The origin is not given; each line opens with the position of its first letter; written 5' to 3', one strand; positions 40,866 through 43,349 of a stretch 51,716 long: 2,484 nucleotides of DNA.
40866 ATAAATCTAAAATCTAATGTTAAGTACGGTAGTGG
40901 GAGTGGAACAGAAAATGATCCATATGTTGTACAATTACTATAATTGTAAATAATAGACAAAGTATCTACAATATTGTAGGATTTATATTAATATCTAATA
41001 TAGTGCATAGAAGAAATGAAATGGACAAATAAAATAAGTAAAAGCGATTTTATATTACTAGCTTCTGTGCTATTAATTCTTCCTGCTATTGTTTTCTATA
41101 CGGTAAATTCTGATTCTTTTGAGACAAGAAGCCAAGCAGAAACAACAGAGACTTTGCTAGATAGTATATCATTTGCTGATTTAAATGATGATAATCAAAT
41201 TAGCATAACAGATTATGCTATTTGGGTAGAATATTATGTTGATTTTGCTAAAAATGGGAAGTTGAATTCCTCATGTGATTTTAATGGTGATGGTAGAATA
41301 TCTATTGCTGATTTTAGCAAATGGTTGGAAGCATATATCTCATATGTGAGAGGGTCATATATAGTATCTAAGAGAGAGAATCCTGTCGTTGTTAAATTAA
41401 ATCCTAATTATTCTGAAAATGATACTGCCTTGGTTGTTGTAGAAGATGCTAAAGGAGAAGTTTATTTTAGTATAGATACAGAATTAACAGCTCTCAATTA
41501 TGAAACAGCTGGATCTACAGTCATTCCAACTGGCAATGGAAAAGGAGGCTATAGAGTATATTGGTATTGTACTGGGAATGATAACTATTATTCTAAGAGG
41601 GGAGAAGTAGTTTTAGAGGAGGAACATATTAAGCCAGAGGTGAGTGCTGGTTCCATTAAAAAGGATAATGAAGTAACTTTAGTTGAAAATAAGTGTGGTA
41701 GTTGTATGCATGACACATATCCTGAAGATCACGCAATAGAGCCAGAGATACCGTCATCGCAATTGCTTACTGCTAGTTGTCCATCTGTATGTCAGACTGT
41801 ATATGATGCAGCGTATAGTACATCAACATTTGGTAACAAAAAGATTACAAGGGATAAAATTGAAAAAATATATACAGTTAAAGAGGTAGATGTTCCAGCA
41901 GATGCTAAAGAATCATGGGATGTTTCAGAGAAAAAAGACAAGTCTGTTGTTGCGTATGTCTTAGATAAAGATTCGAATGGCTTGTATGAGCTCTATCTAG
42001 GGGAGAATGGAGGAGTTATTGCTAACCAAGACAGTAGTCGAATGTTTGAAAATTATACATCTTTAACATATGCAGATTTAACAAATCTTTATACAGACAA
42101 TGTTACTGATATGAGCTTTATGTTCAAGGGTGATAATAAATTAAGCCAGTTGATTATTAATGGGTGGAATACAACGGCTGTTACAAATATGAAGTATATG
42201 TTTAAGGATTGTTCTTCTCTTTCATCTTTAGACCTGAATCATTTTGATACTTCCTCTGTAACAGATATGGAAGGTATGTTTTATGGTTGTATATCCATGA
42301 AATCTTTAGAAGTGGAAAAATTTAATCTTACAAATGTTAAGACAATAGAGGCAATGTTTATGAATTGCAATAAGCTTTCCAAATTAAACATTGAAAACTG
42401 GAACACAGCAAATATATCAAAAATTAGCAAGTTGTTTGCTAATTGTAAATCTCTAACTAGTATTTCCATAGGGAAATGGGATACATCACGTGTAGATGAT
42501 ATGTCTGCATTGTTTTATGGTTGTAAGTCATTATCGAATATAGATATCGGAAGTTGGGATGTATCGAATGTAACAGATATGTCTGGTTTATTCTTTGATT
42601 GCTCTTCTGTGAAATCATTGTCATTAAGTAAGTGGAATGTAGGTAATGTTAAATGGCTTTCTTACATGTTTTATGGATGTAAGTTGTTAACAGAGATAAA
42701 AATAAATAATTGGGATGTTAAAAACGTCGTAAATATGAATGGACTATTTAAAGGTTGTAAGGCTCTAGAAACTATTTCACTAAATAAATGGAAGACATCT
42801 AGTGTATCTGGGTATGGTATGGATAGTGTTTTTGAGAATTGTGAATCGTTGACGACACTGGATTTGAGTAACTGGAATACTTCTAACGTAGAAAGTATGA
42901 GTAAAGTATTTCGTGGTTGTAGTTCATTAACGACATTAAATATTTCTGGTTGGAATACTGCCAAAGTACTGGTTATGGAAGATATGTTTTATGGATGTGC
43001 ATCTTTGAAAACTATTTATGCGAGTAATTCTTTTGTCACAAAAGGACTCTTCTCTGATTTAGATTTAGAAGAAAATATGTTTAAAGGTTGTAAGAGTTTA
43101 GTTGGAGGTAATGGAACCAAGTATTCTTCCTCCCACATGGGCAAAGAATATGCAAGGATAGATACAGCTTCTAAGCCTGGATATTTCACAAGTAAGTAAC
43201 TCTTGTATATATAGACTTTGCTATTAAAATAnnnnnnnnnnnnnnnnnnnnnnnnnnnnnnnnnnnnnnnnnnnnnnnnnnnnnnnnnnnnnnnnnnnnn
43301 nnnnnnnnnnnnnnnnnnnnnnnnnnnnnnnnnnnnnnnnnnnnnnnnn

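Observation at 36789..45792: Candidate non-cellulosomal cohesin-dockerin surface-display locus: three N-terminal-dockerin adhesins plus one membrane-anchored cohesin-like protein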

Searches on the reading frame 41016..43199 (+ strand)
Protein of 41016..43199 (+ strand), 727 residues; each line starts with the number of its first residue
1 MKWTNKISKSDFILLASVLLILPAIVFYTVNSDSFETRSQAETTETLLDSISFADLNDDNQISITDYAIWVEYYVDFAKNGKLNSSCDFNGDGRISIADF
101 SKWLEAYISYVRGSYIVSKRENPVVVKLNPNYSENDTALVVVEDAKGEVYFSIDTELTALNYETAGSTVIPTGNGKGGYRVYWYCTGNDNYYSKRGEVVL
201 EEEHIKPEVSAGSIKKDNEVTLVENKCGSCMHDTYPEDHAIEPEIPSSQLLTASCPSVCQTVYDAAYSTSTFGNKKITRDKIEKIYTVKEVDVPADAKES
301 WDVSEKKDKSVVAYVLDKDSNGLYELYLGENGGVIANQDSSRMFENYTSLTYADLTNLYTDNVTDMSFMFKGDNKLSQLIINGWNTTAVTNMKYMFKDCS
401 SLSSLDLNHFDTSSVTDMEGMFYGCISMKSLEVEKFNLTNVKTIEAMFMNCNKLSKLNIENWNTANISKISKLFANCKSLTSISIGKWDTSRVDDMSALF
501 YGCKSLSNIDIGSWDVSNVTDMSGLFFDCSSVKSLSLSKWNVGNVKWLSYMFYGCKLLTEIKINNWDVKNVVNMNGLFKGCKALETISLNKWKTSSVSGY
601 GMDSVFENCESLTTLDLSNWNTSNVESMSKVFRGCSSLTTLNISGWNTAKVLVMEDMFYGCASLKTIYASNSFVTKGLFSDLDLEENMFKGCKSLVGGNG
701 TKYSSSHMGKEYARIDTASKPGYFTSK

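Call 3: search_protein_families(library=pfam, proteins=[window:41016-43199:+], max_evalue=1)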
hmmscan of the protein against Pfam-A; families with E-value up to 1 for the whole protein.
window:41016-43199:+ (727 aa): 16 families
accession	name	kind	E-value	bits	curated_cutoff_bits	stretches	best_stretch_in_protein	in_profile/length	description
PF03382.20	DUF285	-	7.8e-123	403.7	25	6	479-584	12-113/120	Mycoplasma protein of unknown function, DUF285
PF13306.12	LRR_5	-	2.4e-21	76.4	27.7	4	549-692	5-123/127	BspA type Leucine rich repeat region (6 copies)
PF13855.12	LRR_8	-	9.8e-08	32.1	27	1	603-645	18-58/61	Leucine rich repeat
PF24758.1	LRR_At5g56370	-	3e-06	27.5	27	1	525-591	32-95/227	FBD-associated F-box protein At5g56370, LRR repeats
PF00404.24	Dockerin_1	-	3.3e-06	27.6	22.9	1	55-101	3-50/57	Dockerin type I domain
PF13499.12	EF-hand_7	-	0.00012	22.8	30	1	86-106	10-30/67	EF-hand domain pair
PF23952.1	LRR_EndoS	-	0.00014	22.5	27.9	1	569-644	42-114/116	Endo-beta-N-acetylglucosaminidase EndoS LRR domain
PF22786.2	Tag1_C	-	0.0041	17.8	27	1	435-472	4-41/113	Tag1 C-terminal domain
PF12799.13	LRR_4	-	0.0051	17.5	27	1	611-645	2-32/44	Leucine Rich repeats (2 copies)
PF24048.1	LRR_NXF1-5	-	0.0055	16.7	30.5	0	607-645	51-89/142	NXF1/2/3/5 leucine-rich repeat domain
PF13202.12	EF-hand_5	-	0.021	14.7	25.9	0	88-101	9-22/25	EF hand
PF00036.39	EF-hand_1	-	0.023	14.7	25.4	1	87-105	9-27/29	EF hand domain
PF13405.12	EF-hand_6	-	0.082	13.1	25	1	87-106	9-28/30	EF-hand domain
PF09695.16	YtfJ_HI0045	-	0.098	12.8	24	0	264-321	82-136/160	Bacterial protein of unknown function (YtfJ_HI0045)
PF08806.17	Sep15_SelM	-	0.11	13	26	0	582-598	51-67/75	Sep15/SelM redox domain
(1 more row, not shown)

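Call 17: search_protein_families(library=ncbifam, proteins=[window:41016-43199:+], max_evalue=0.01)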
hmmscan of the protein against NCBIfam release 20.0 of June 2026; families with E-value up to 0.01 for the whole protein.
window:41016-43199:+ (727 aa): 2 families
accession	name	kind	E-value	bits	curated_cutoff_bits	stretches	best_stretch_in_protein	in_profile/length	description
TIGR02167.2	Liste_lipo_26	repeat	1.8e-81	267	30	11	499-524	1-26/26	PARCEL repeat-containing surface protein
NF045896.1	Mbov_0838_LP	exception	6.7e-35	120.9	500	3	458-580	263-381/433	Mbov_0838 family PARCEL repeat surface lipoprotein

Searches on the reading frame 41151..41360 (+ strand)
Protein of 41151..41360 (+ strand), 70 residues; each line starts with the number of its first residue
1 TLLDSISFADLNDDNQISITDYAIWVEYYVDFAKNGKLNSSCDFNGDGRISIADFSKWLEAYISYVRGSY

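Call 4: search_protein_families(library=pfam, proteins=[window:41151-41360:+], max_evalue=10)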
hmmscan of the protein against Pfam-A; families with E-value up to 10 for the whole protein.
seq(70 aa): 9 families
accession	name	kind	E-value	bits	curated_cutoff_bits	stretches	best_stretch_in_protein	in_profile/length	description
PF00404.24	Dockerin_1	-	9.6e-08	32.5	22.9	1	10-56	3-50/57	Dockerin type I domain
PF13499.12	EF-hand_7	-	9.1e-06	26.4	30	3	41-60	10-29/67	EF-hand domain pair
PF00036.39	EF-hand_1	-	4.9e-05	23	25.4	1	42-60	9-27/29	EF hand domain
PF13202.12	EF-hand_5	-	7.2e-05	22.5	25.9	2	43-56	9-22/25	EF hand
PF13405.12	EF-hand_6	-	0.00032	20.6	25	1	42-61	9-28/30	EF-hand domain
PF13833.12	EF-hand_8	-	0.012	15.8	28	1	43-60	35-52/54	EF-hand domain pair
PF01839.29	FG-GAP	-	0.15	12.4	22.1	1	40-49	6-15/37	FG-GAP repeat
PF01021.25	TYA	-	0.15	11.5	22.9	1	18-38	161-181/384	Ty transposon capsid protein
PF07492.16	Trehalase_Ca-bi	-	1.8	8.8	25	0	10-21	9-20/30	Neutral trehalase Ca2+ binding domain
